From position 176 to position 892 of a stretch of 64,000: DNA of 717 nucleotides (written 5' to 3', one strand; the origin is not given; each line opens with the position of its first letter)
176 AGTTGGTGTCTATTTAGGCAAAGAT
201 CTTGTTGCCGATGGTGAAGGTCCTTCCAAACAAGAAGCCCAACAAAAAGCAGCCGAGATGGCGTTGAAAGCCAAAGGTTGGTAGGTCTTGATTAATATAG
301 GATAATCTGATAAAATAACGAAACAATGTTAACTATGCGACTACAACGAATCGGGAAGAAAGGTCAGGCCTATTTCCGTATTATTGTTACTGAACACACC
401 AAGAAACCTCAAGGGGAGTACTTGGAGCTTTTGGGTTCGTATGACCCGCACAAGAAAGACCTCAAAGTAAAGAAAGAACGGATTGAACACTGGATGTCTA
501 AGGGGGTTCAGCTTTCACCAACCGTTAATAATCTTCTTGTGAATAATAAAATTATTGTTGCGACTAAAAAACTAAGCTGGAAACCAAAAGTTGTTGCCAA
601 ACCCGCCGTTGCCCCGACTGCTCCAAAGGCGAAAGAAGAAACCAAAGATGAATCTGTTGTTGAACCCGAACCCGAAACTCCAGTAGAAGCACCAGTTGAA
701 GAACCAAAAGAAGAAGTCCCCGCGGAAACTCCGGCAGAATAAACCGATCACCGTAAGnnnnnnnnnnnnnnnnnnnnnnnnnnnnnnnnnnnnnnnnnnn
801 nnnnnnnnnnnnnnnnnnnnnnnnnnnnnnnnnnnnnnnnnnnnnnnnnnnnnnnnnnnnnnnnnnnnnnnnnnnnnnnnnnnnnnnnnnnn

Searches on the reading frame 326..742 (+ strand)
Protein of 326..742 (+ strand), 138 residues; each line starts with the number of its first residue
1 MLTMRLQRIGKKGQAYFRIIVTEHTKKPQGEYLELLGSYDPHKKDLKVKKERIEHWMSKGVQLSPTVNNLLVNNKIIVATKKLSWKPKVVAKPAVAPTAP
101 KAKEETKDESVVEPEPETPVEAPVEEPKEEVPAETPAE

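Call 80: find_encoding_contigs(protein=window:326-742:+, flank=10000, max_places=1)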
Protein window:326-742:+ (138 aa): 24 contigs read that carry it; 1 place shown.
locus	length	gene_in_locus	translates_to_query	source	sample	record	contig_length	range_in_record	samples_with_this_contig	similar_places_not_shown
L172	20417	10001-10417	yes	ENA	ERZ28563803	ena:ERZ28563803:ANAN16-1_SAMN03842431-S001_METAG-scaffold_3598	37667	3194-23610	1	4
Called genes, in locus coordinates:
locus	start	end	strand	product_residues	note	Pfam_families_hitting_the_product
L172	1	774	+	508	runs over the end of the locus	PF02934:GatB_N, PF02637:GatB_Yqey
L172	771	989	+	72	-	-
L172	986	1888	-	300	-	PF01745:IPT, PF01715:IPPT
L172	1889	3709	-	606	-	PF07973:tRNA_SAD, PF00587:tRNA-synt_2b, PF03129:HGTP_anticodon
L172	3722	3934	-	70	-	PF07927:HicA_toxin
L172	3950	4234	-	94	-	-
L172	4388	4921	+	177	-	-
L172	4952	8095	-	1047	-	PF02811:PHP, PF07733:DNA_pol3_alpha, PF17657:DNA_pol3_finger, PF14579:HHH_6, PF01336:tRNA_anti-codon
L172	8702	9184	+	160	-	PF01029:NusB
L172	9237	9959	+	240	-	PF22935:RM44_endonuclase (faint), PF14622:Ribonucleas_3_3, PF00636:Ribonuclease_3, PF00035:dsrm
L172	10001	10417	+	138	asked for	PF00886:Ribosomal_S16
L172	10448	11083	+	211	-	PF01300:Sua5_yciO_yrdC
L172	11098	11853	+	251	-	PF02673:BacA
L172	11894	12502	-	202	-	PF05204:Hom_end (faint), PF14528:LAGLIDADG_3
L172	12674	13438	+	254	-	PF00142:Fer4_NifH, PF01656:CbiA, PF02374:ArsA_ATPase (faint), PF06564:CBP_BcsQ, PF07015:VirC1 (faint), PF09140:MipZ (faint), PF10609:ParA, PF13614:AAA_31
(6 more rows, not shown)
